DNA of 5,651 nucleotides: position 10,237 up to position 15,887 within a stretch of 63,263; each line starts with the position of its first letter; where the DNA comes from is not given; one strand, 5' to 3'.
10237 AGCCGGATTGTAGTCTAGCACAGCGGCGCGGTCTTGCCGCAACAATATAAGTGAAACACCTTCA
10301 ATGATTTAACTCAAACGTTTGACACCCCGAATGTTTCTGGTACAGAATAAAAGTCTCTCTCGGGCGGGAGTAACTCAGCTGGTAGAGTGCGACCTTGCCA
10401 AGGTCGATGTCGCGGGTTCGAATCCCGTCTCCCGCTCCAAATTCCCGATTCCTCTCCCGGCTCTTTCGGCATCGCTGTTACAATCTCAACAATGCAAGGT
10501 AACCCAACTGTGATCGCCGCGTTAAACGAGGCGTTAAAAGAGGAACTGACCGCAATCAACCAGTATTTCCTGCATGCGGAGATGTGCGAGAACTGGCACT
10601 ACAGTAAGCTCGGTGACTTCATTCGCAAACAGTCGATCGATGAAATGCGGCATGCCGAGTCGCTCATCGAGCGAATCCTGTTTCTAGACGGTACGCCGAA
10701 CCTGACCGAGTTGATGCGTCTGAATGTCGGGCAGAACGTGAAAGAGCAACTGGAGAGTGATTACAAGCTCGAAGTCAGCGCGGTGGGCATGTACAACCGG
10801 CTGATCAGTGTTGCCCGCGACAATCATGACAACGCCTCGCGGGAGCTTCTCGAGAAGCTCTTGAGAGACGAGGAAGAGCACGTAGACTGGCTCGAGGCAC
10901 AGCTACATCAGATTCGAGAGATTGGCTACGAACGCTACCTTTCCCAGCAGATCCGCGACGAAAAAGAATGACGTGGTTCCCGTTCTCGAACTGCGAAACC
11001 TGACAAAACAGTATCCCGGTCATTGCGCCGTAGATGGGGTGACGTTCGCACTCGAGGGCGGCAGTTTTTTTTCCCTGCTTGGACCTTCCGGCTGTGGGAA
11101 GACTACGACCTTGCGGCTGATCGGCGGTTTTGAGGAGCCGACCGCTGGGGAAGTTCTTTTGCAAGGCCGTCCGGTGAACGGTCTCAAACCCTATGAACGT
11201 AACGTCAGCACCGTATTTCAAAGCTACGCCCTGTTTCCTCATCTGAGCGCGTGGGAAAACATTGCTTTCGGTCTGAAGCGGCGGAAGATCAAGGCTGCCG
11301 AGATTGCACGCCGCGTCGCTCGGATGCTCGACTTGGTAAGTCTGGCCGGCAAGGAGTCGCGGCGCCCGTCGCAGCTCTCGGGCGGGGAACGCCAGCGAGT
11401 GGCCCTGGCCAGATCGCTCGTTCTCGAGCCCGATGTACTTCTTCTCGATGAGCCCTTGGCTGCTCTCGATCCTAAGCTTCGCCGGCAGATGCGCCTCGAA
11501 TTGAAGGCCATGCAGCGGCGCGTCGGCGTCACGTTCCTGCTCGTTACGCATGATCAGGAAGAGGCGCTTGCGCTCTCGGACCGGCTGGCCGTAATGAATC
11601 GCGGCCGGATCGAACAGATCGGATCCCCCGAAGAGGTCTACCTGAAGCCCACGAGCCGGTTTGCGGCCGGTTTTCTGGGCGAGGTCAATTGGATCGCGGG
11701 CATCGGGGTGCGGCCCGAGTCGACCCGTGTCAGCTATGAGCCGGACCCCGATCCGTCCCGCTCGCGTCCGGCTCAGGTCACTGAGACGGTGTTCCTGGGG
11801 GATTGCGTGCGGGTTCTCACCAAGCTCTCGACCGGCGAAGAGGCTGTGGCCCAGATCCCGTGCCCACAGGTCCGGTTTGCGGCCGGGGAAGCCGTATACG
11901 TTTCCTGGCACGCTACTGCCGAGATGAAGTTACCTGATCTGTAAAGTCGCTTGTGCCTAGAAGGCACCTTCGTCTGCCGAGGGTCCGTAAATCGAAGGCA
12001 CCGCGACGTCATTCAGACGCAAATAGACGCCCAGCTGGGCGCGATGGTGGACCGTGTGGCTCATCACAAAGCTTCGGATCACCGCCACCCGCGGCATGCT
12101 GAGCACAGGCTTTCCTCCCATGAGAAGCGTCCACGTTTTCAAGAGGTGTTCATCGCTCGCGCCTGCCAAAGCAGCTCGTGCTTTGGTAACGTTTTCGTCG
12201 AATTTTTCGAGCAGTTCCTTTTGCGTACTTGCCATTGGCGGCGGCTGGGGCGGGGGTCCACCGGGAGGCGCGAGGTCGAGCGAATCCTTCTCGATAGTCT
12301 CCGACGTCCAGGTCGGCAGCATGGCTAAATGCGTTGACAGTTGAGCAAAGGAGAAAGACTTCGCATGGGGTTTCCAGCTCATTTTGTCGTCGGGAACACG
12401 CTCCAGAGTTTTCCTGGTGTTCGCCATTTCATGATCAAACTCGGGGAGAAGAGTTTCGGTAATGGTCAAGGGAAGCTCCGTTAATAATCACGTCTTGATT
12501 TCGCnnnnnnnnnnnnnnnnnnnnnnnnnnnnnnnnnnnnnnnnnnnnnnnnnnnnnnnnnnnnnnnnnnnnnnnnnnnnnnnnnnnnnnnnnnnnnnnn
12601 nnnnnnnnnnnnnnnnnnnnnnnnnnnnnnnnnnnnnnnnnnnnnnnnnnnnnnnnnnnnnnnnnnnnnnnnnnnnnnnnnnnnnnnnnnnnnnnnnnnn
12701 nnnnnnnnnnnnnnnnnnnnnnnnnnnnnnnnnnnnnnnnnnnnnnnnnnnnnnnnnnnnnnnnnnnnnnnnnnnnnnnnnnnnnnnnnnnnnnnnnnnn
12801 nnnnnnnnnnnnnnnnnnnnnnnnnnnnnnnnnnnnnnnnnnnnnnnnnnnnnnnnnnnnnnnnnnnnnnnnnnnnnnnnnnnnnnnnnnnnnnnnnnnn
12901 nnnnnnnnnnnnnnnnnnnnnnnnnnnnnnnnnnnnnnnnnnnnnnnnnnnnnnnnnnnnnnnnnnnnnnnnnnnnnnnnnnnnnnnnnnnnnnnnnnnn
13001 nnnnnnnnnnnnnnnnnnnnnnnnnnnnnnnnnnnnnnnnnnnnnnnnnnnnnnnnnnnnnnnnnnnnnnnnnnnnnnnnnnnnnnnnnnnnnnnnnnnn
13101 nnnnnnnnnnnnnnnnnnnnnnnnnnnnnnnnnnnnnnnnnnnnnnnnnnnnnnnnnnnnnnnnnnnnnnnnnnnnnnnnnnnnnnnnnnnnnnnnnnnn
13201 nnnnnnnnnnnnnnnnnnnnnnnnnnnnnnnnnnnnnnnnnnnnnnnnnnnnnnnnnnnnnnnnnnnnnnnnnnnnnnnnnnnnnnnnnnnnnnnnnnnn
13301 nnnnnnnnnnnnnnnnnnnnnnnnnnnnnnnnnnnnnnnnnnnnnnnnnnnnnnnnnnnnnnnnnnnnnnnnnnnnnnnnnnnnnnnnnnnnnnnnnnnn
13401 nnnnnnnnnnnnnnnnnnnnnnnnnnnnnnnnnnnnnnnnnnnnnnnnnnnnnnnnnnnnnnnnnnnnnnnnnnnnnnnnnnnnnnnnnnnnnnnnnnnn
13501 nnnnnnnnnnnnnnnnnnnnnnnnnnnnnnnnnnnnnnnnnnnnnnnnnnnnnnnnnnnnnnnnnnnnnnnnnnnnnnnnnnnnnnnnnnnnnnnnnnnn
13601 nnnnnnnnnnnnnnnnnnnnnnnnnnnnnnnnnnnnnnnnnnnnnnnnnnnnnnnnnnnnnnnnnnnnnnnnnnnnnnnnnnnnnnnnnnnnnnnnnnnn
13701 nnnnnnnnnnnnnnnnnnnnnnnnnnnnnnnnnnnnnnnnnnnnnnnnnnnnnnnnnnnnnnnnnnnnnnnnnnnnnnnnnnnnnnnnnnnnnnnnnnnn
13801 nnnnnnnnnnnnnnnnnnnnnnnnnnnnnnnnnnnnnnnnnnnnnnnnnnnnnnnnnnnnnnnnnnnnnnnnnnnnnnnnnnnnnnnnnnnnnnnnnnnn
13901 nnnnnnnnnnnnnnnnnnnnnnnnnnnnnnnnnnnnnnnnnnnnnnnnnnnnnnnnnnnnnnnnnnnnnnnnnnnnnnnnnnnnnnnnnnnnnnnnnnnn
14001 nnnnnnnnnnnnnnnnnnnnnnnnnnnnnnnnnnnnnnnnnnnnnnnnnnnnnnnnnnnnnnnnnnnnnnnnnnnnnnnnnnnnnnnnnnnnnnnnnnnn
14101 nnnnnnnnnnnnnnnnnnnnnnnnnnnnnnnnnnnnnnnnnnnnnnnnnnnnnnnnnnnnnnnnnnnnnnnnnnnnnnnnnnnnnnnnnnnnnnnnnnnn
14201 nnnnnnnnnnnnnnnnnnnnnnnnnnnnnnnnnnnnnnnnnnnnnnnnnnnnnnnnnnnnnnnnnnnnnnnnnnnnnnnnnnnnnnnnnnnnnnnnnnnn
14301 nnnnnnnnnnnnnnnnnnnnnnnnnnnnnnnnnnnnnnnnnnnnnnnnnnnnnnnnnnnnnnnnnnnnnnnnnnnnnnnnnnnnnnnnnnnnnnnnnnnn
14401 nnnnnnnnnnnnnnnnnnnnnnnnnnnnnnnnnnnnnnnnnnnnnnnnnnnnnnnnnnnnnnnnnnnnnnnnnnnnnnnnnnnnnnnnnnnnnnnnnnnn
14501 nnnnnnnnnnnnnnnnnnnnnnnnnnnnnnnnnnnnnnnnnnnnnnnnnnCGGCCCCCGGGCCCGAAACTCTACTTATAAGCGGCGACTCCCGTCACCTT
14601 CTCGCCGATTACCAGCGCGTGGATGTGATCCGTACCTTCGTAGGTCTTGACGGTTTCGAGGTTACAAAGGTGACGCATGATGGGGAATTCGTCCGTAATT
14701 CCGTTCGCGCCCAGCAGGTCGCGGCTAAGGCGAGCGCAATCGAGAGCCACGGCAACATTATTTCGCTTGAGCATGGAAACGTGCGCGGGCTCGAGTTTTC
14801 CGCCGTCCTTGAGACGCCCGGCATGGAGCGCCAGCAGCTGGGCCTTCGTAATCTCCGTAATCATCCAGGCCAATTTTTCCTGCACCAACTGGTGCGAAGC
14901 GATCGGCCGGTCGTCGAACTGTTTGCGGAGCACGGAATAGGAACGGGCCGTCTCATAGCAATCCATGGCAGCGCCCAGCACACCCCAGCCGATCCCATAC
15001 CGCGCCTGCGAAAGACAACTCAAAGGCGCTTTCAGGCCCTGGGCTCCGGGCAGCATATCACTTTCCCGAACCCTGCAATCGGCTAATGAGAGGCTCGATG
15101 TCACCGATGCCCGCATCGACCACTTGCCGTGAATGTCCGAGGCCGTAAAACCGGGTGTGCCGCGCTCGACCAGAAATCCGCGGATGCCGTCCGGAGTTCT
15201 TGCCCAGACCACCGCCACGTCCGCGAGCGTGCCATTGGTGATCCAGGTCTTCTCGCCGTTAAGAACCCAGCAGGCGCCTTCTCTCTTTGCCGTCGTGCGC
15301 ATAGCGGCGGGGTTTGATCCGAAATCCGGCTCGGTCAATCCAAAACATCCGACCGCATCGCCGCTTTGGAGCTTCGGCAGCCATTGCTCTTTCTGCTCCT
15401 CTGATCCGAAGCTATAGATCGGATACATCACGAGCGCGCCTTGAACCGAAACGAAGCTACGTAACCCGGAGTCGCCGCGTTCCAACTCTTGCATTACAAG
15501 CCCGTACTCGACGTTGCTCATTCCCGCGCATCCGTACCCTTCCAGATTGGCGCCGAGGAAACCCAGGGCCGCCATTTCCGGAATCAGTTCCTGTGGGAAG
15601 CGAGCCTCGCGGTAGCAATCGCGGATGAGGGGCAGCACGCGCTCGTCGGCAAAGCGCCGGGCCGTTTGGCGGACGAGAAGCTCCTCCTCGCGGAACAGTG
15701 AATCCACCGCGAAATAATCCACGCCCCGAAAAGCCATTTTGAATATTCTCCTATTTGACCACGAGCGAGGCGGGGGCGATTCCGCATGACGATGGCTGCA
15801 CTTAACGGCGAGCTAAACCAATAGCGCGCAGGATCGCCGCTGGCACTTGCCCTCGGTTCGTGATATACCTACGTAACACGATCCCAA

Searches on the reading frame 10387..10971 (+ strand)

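Call 8: search_protein_families(library=pfam, proteins=[window:10387-10971:+])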
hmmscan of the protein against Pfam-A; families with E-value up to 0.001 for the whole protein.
window:10387-10971:+ (194 aa): 2 families
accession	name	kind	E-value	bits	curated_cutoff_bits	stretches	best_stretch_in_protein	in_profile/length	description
PF00210.30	Ferritin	-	4e-39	134.2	24.5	1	43-178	1-141/142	Ferritin-like domain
PF02915.23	Rubrerythrin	-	1.7e-05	25.7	22.8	0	121-177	2-57/137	Rubrerythrin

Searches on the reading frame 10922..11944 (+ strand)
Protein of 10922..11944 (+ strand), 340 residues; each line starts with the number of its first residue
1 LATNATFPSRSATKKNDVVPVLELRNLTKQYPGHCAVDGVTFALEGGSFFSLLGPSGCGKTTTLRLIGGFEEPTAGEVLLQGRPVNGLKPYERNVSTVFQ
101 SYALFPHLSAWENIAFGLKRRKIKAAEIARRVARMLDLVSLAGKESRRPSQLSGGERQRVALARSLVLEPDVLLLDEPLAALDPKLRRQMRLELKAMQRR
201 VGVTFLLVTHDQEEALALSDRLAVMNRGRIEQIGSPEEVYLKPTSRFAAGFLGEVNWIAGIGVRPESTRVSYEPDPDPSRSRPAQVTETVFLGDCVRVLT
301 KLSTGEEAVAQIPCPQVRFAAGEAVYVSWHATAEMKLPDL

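Call 8: search_protein_families(library=pfam, proteins=[window:10922-11944:+])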
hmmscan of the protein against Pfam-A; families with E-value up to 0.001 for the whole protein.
window:10922-11944:+ (340 aa): 3 families
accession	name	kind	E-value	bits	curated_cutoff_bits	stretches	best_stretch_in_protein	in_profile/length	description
PF00005.33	ABC_tran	-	3.8e-34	118.7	25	1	38-180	2-137/137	ABC transporter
PF08402.16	TOBE_2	-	3.6e-10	40.3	21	1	261-332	1-71/76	TOBE domain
PF13304.12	AAA_21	-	1.1e-06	29.4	27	1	147-213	233-301/304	AAA domain, putative AbiEii toxin, Type IV TA system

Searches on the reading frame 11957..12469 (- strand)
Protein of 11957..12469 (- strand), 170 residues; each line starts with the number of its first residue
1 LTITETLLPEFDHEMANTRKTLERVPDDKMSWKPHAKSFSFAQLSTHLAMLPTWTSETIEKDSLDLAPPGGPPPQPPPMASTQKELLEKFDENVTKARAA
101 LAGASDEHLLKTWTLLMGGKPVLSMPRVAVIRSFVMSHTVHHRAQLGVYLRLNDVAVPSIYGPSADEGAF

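Call 9: search_protein_families(library=pfam, proteins=[window:11957-12469:-])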
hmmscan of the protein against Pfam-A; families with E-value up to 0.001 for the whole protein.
window:11957-12469:- (170 aa): 3 families
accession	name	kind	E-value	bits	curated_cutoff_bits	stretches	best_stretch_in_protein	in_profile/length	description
PF12867.12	DinB_2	-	2.5e-10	41.3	24.8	1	11-146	2-128/128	DinB superfamily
PF05163.17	DinB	-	7.7e-09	36.1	23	1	6-166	7-158/165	DinB family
PF11716.13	MDMPI_N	-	3.4e-06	28.2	24.2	1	12-142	2-136/140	Mycothiol maleylpyruvate isomerase N-terminal domain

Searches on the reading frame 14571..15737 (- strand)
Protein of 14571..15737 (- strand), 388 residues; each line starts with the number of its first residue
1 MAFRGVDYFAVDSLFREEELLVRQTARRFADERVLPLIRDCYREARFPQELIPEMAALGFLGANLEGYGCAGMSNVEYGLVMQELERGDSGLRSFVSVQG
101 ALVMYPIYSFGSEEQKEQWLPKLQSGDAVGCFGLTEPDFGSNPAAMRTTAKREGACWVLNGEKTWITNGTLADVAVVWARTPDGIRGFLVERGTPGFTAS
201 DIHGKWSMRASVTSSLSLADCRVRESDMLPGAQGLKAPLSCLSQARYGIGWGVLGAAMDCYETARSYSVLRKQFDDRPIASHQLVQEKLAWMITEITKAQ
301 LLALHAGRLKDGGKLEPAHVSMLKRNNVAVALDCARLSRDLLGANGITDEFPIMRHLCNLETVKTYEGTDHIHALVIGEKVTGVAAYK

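Call 9: search_protein_families(library=pfam, proteins=[window:14571-15737:-])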
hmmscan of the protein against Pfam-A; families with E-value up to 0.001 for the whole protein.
window:14571-15737:- (388 aa): 4 families
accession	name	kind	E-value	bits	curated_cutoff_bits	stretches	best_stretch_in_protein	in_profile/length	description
PF02771.21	Acyl-CoA_dh_N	-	3.3e-36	124.5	22.9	1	17-127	2-113/113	Acyl-CoA dehydrogenase, N-terminal domain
PF00441.29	Acyl-CoA_dh_1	-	3.2e-28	99.2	22.4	1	233-381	2-149/150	Acyl-CoA dehydrogenase, C-terminal domain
PF02770.24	Acyl-CoA_dh_M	-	1.4e-24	86.5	33.3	1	131-221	1-97/97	Acyl-CoA dehydrogenase, middle domain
PF08028.16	Acyl-CoA_dh_2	-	6.7e-08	33.3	22.7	1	248-370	2-133/134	Acyl-CoA dehydrogenase, C-terminal domain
